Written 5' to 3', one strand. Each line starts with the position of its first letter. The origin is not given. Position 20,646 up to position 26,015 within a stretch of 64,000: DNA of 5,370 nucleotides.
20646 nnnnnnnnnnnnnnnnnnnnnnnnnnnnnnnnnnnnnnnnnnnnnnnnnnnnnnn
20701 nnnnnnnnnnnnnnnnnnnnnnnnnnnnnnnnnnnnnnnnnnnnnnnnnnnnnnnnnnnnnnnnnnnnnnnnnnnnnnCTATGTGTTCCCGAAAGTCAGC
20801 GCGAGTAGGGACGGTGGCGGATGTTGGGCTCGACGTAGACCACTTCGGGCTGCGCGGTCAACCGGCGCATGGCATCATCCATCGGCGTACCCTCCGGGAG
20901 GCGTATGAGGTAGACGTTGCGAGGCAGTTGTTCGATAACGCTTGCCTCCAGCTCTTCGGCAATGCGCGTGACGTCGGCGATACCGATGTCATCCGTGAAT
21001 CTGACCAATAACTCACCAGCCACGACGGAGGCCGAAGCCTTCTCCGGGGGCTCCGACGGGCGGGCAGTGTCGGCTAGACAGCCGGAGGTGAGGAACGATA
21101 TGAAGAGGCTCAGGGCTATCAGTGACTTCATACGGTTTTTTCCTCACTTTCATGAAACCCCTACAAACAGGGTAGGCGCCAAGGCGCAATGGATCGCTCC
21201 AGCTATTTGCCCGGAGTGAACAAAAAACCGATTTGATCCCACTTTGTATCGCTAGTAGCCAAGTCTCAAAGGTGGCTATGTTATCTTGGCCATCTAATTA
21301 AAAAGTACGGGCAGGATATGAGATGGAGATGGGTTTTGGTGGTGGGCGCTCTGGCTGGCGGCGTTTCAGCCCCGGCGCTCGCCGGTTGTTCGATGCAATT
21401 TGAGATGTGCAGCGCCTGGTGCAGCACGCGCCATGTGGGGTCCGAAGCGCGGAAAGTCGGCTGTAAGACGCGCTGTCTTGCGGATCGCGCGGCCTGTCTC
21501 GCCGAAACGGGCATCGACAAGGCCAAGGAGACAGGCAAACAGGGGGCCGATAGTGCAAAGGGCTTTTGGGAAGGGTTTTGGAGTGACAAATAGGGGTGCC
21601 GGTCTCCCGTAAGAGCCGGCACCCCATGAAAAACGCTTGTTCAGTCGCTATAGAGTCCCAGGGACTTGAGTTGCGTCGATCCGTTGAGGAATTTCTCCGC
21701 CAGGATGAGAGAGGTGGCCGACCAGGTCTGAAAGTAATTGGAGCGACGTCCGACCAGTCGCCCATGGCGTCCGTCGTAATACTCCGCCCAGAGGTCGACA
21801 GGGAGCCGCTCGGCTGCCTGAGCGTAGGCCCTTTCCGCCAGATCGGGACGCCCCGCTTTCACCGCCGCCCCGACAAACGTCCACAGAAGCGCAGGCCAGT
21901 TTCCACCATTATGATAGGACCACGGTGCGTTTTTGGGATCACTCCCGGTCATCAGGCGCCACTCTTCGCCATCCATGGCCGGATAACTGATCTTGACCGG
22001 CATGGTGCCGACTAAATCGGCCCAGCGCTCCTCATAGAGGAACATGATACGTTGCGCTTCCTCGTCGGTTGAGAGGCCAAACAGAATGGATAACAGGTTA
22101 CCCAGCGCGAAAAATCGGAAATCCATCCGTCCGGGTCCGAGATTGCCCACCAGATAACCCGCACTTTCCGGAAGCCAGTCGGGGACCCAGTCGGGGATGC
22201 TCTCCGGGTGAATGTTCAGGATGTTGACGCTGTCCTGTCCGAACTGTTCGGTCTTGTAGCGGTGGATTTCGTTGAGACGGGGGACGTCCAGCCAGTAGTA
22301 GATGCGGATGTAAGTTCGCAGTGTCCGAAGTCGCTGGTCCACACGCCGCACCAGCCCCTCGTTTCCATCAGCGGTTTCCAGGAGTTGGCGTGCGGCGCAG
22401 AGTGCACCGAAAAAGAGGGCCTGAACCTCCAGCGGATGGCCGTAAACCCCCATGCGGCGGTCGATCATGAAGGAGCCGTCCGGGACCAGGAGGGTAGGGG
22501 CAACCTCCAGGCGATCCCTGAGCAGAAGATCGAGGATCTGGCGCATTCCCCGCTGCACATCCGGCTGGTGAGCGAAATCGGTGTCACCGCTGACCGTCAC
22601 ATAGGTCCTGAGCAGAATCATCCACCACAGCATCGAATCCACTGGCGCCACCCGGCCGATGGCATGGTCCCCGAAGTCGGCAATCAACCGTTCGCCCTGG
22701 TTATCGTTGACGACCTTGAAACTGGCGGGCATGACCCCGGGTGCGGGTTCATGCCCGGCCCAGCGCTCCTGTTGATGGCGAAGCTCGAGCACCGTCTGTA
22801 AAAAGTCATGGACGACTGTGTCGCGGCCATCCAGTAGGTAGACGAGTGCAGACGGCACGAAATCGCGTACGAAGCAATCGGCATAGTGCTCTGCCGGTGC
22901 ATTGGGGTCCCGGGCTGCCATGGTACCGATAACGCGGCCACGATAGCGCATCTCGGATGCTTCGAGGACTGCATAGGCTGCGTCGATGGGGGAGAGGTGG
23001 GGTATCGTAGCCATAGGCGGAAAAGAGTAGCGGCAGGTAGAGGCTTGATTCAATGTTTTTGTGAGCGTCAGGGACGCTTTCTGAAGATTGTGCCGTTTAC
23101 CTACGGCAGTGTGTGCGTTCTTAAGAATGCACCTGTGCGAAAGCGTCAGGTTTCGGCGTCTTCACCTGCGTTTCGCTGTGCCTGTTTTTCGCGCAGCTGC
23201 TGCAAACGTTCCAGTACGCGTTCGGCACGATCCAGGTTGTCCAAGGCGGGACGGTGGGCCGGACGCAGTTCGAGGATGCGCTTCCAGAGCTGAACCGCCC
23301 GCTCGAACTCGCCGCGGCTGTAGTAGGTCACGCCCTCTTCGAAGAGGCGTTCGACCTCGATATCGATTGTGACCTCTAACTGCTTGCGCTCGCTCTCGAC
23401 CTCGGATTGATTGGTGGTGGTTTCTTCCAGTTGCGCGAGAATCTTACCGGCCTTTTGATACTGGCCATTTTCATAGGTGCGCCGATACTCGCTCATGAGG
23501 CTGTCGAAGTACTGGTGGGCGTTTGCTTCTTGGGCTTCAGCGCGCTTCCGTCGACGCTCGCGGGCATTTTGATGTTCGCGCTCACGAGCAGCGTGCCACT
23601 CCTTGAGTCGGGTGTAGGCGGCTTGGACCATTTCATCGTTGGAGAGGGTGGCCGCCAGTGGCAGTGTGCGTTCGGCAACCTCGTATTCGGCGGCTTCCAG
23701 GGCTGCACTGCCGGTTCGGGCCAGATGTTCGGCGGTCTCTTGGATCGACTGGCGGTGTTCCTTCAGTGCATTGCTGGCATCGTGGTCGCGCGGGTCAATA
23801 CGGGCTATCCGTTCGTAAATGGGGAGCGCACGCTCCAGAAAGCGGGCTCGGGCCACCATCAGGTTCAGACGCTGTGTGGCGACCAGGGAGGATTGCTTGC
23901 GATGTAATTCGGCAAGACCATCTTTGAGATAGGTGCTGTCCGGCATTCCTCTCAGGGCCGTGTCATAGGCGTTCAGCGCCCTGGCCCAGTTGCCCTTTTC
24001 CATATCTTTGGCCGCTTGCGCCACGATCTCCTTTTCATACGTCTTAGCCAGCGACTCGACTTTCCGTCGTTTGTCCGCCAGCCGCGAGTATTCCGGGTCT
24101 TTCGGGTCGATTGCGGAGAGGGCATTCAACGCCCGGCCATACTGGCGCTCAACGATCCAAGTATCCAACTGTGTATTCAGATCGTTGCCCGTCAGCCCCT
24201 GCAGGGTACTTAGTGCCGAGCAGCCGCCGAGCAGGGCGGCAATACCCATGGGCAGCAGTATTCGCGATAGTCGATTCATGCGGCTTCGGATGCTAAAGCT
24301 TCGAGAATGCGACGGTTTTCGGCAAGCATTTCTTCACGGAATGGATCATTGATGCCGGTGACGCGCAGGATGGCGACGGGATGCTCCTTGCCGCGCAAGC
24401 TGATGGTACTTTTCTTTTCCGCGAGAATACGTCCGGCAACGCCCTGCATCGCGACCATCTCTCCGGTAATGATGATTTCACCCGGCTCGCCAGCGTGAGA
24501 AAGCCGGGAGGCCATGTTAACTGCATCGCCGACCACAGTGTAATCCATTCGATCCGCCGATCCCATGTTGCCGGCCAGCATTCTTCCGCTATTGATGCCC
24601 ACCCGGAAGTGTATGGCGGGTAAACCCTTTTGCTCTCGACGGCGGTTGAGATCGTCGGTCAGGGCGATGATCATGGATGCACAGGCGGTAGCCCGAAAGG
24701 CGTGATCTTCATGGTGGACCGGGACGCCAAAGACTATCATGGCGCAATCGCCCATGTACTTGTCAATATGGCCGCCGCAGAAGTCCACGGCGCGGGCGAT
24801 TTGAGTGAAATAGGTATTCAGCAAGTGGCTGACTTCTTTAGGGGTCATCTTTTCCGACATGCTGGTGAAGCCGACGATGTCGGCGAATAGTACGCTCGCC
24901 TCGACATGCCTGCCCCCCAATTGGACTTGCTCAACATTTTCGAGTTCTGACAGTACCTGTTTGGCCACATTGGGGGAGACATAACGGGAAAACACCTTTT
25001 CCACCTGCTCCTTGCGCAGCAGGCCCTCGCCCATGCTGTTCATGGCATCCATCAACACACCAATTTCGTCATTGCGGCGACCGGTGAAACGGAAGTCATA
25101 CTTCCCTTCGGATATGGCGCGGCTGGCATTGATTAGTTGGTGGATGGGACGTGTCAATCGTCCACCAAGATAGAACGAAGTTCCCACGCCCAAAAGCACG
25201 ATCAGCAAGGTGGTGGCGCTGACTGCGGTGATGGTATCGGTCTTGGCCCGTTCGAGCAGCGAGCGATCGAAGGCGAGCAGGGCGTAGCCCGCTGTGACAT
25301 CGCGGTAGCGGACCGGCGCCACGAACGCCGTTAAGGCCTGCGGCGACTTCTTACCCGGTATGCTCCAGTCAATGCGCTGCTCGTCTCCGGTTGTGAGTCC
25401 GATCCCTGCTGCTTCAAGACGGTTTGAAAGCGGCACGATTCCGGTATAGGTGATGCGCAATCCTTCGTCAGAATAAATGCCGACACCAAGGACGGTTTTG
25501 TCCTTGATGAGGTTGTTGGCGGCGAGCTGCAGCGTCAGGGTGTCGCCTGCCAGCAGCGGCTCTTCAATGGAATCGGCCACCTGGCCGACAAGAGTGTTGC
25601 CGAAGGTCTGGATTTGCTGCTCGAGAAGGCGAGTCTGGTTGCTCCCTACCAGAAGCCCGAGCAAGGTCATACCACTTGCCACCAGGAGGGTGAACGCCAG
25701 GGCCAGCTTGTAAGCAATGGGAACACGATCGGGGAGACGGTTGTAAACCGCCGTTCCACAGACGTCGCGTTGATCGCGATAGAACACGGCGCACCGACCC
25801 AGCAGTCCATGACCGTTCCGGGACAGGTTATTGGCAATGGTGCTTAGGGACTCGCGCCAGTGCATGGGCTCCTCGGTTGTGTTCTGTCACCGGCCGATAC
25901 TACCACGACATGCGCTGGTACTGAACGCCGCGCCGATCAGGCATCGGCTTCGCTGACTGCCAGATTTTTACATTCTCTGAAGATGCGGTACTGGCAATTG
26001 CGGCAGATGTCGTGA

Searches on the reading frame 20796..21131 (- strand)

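Call 18: search_protein_families(library=pfam, proteins=[window:20796-21131:-])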
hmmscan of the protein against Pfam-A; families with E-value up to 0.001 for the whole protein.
window:20796-21131:- (111 aa): 1 family
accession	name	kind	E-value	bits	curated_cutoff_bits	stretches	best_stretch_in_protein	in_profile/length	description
PF22148.1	Fervidolysin_NPro-like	-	6.2e-14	52.6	21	1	28-103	7-81/81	Fervidolysin N-terminal prodomain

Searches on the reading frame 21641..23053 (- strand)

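Call 18: search_protein_families(library=pfam, proteins=[window:21641-23053:-])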
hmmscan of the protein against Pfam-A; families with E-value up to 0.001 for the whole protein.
window:21641-23053:- (470 aa): 2 families
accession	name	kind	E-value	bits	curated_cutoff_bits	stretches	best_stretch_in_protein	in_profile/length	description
PF12899.13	Glyco_hydro_100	-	1.8e-195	650.2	23.6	1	27-457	2-433/435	Alkaline and neutral invertase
PF06202.20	GDE_C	-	0.00027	20.4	21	0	373-418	283-326/367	Amylo-alpha-1,6-glucosidase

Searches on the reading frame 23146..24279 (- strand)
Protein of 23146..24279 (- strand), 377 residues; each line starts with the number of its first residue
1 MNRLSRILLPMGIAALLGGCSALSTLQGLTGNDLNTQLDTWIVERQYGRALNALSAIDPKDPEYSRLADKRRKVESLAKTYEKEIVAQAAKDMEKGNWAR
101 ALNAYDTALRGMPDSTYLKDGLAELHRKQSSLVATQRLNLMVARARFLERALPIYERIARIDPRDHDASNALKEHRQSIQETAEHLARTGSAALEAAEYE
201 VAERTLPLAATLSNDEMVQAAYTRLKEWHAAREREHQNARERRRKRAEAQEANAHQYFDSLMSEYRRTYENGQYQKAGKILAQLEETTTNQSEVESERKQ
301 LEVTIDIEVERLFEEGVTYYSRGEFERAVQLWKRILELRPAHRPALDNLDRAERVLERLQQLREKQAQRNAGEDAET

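Call 18: search_protein_families(library=pfam, proteins=[window:23146-24279:-])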
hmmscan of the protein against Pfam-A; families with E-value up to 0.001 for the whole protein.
window:23146-24279:- (377 aa): 5 families
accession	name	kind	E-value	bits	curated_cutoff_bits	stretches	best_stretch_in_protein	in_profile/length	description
PF14559.12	TPR_19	-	1.5e-07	32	25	0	93-127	2-36/68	Tetratricopeptide repeat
PF07719.23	TPR_2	-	7.7e-07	29.2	27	1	310-342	2-34/34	Tetratricopeptide repeat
PF00515.34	TPR_1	-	4.7e-06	26.6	27.8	0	313-340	5-32/34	Tetratricopeptide repeat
PF13414.12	TPR_11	-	1.3e-05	25.2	26.8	0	318-340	3-25/42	TPR repeat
PF23558.1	TPR_P4H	-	0.0001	22.8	27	0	316-357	49-90/91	Prolyl 4-hydroxylase peptide-substrate-binding domain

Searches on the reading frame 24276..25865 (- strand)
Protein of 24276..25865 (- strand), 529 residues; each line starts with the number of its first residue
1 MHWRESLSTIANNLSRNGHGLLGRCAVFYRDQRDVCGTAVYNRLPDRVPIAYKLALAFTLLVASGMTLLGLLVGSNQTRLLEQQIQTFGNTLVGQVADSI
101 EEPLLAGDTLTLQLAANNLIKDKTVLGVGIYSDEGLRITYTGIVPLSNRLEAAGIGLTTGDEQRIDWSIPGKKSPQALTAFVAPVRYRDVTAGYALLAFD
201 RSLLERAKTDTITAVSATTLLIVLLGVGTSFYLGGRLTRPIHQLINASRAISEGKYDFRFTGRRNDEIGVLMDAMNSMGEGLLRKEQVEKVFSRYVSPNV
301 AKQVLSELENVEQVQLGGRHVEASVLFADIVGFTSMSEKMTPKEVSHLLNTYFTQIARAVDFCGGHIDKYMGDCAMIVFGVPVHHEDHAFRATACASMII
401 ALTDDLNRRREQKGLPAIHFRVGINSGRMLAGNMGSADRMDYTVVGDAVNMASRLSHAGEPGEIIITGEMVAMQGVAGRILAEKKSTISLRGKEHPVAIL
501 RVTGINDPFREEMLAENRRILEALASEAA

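Call 19: search_protein_families(library=pfam, proteins=[window:24276-25865:-])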
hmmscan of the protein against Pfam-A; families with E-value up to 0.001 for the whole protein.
window:24276-25865:- (529 aa): 3 families
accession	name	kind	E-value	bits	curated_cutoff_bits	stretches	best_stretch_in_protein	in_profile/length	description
PF00211.25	Guanylate_cyc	-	2.2e-28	99.6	21.9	1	320-495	6-175/183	Adenylate and Guanylate cyclase catalytic domain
PF00672.30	HAMP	-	4.4e-11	43.4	25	1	233-282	2-51/53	HAMP domain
PF10144.15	SMP_2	-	0.00031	20.9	28.9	1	76-152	36-114/159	Bacterial virulence factor haemolysin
